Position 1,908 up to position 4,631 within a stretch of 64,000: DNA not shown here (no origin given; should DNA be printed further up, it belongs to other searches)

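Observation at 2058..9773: Candidate four-gene module: ECF sigma, TPR Ser/Thr kinase, beta-helix lipoprotein, CDC-like lipoprotein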

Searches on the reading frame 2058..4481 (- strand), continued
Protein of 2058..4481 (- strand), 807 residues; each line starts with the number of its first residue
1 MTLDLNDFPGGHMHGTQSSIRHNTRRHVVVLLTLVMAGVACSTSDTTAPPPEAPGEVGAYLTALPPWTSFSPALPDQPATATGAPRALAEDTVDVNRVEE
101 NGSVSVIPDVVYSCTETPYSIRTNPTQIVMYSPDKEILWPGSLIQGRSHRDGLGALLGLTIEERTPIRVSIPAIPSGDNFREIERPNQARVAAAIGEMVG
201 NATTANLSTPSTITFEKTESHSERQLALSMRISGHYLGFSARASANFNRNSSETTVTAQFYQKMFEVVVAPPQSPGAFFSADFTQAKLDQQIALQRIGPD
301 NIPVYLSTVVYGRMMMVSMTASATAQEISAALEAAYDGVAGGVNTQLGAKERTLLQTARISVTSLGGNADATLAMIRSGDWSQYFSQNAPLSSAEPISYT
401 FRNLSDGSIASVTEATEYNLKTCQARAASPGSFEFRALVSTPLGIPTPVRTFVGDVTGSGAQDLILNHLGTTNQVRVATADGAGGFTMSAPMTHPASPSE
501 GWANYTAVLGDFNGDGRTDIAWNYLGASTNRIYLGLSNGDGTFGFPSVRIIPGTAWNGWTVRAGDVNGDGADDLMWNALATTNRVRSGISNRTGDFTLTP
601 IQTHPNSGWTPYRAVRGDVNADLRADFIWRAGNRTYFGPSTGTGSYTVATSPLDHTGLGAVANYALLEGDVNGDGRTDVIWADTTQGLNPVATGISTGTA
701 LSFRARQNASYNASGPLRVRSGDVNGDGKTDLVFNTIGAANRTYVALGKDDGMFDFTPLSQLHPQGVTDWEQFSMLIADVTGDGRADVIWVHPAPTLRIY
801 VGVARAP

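Call 76: predict_structure(alignment_id=A1)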
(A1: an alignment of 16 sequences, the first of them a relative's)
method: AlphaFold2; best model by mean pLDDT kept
length: 807 residues; sequences in the alignment: 16
mean_pLDDT: 66.6   pTM: 0.52
mean pLDDT of the five models: 66.6, 66.6, 65.2, 63.8, 63.5
residues with pLDDT >= 90: 256; 70-90: 140; 50-70: 161; < 50: 250
segments of 3 or more residues with pLDDT < 50: 1-79, 120-137, 144-164, 202-252, 297-303, 339-345, 364-419, 425-428
pLDDT, mean of each block of 10 residues (from residue 1): 27 27 41 40 29 35 40 36 63 59 57 59 38 48 43 31 60 66 73 72 44 41 28 23 27 51 62 56 59 52 54 56 62 58 52 63 44 32 30 24 28 38 53 86 94 94 96 95 88 94 95 95 90 94 89 83 94 94 92 88 88 93 94 91 90 80 86 95 86 92 90 85 92 87 91 82 79 93 92 94 80
secondary structure, 60 per line:
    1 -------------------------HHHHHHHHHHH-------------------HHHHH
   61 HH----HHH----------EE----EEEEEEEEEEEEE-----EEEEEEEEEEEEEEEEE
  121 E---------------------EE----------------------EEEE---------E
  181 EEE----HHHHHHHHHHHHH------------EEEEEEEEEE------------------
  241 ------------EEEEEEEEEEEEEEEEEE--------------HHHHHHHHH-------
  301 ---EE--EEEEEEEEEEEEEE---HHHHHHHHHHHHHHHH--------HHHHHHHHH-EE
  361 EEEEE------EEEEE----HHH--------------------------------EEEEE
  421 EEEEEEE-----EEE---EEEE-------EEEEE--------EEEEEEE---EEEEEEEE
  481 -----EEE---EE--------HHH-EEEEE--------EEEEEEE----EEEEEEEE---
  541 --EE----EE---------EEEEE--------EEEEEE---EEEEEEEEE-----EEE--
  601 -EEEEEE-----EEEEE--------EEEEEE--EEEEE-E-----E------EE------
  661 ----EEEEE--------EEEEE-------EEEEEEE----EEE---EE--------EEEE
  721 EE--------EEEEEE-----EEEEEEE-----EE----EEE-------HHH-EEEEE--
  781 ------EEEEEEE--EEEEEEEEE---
elements in order (helices of 4 or more, strands of 3 or more residues): H26-36 H56-62 E86-98 E104-121 E167-170 E180-183 H188-200 E213-222 E253-270 H285-293 E308-321 H325-340 H349-357 E359-365 E372-376 E416-427 E433-435 E439-442 E450-454 E463-469 E473-480 E486-488 E506-510 E519-525 E530-537 E560-564 E573-578 E582-590 E596-598 E602-607 E613-617 E626-631 E634-638 E665-669 E678-682 E690-696 E701-703 E717-722 E731-736 E742-748 E760-762 E774-778 E787-793 E796-804

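Call 79: find_encoding_contigs(protein=P0004, flank=8000, max_places=2)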
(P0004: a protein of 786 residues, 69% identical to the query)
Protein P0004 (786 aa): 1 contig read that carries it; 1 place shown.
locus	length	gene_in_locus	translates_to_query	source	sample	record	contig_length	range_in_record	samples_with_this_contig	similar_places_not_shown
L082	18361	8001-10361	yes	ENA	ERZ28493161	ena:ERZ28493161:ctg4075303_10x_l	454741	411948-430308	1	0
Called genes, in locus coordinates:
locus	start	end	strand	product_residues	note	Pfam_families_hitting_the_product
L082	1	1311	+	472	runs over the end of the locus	PF01225:Mur_ligase, PF08245:Mur_ligase_M, PF02875:Mur_ligase_C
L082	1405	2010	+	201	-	PF04542:Sigma70_r2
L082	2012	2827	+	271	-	-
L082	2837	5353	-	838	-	PF00069:Pkinase, PF07714:PK_Tyr_Ser-Thr, PF13424:TPR_12, PF13424:TPR_12, PF24885:TPR_NPHP3, PF13424:TPR_12, PF13374:TPR_10, PF13424:TPR_12, +13 more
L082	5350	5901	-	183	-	PF07638:Sigma70_ECF, PF08281:Sigma70_r4_2, PF04545:Sigma70_r4 (weak)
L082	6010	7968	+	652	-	PF13205:Big_5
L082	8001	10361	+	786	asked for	PF01289:Thiol_cytolysin, PF01839:FG-GAP (faint), PF13517:FG-GAP_3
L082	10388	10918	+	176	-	PF00583:Acetyltransf_1, PF13673:Acetyltransf_10, PF13508:Acetyltransf_7, PF08445:FR47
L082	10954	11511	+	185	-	-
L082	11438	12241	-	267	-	PF00072:Response_reg, PF04397:LytTR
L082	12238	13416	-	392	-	PF06580:His_kinase, PF02518:HATPase_c (weak)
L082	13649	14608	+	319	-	PF16694:Cytochrome_P460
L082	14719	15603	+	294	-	-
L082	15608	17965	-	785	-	PF08447:PAS_3, PF00072:Response_reg, PF00989:PAS, PF13426:PAS_9, PF08447:PAS_3 (weak), PF00512:HisKA, PF02518:HATPase_c, PF00072:Response_reg, +2 more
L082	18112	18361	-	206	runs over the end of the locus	PF00072:Response_reg, PF08281:Sigma70_r4_2 (faint), PF00196:GerE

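Call 80: find_encoding_contigs(protein=P0032, flank=8000, max_places=2)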
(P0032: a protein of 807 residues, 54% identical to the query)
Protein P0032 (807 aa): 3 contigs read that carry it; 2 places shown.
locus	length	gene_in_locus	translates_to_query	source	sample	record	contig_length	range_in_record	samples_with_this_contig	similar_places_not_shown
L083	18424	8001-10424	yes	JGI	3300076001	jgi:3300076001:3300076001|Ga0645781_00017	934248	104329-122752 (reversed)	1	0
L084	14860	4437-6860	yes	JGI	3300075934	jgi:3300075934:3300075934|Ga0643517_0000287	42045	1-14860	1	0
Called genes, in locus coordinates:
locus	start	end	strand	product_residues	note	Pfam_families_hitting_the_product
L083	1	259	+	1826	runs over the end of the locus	PF02368:Big_2 (weak), PF02369:Big_1 (weak), PF17789:MG4 (faint), PF02369:Big_1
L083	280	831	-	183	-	PF00561:Abhydrolase_1, PF02129:Peptidase_S15 (weak), PF12146:Hydrolase_4, PF20408:Abhydrolase_11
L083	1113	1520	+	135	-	-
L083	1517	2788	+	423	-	PF06271:RDD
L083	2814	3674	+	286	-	PF01966:HD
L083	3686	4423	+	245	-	PF13098:Thioredoxin_2 (faint), PF13462:Thioredoxin_4, PF01323:DSBA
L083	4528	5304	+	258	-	-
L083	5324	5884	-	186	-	PF07638:Sigma70_ECF, PF06530:Phage_antitermQ (weak), PF08281:Sigma70_r4_2, PF04545:Sigma70_r4 (weak)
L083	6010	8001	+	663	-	PF13205:Big_5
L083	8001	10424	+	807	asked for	PF01289:Thiol_cytolysin, PF01839:FG-GAP (faint), PF13517:FG-GAP_3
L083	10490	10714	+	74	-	-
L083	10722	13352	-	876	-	PF00069:Pkinase, PF07714:PK_Tyr_Ser-Thr, PF13424:TPR_12, PF17874:TPR_MalT, PF24885:TPR_NPHP3, PF13374:TPR_10, PF13424:TPR_12, PF24885:TPR_NPHP3, +15 more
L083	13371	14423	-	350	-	-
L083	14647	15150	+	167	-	PF13577:SnoaL_4 (weak), PF14534:DUF4440 (weak)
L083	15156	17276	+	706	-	PF02897:Peptidase_S9_N, PF00326:Peptidase_S9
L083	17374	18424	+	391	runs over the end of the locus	PF13349:DUF4097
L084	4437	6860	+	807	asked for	PF01289:Thiol_cytolysin, PF01839:FG-GAP (faint), PF13517:FG-GAP_3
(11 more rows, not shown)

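Call 81: find_encoding_contigs(protein=P0008, flank=8000, max_places=2)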
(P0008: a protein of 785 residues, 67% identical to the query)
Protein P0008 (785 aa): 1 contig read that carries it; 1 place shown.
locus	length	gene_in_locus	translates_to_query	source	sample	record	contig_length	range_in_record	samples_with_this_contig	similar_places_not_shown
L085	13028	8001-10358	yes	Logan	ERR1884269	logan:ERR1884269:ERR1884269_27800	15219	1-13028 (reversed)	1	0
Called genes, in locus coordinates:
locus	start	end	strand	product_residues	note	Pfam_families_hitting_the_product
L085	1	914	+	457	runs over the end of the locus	PF17820:PDZ_6 (weak), PF03572:Peptidase_S41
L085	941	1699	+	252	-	-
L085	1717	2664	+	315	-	-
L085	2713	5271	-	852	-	PF00069:Pkinase, PF07714:PK_Tyr_Ser-Thr, PF13424:TPR_12, PF13424:TPR_12, PF24885:TPR_NPHP3, PF13374:TPR_10, PF13424:TPR_12, PF13424:TPR_12, +9 more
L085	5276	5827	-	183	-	PF07638:Sigma70_ECF, PF06530:Phage_antitermQ (faint), PF08281:Sigma70_r4_2, PF04545:Sigma70_r4 (weak)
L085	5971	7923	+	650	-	PF13205:Big_5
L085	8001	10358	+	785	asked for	PF01289:Thiol_cytolysin, PF12256:TcdB_toxin_midN (faint), PF13517:FG-GAP_3, PF01839:FG-GAP (weak), PF13517:FG-GAP_3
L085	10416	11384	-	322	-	PF00291:PALP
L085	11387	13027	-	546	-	?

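Call 84: search_protein_families(library=padloc, proteins=[window:2058-4481:-], max_evalue=0.001)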
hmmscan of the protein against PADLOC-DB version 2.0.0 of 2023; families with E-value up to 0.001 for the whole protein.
window:2058-4481:- (807 aa): 0 families
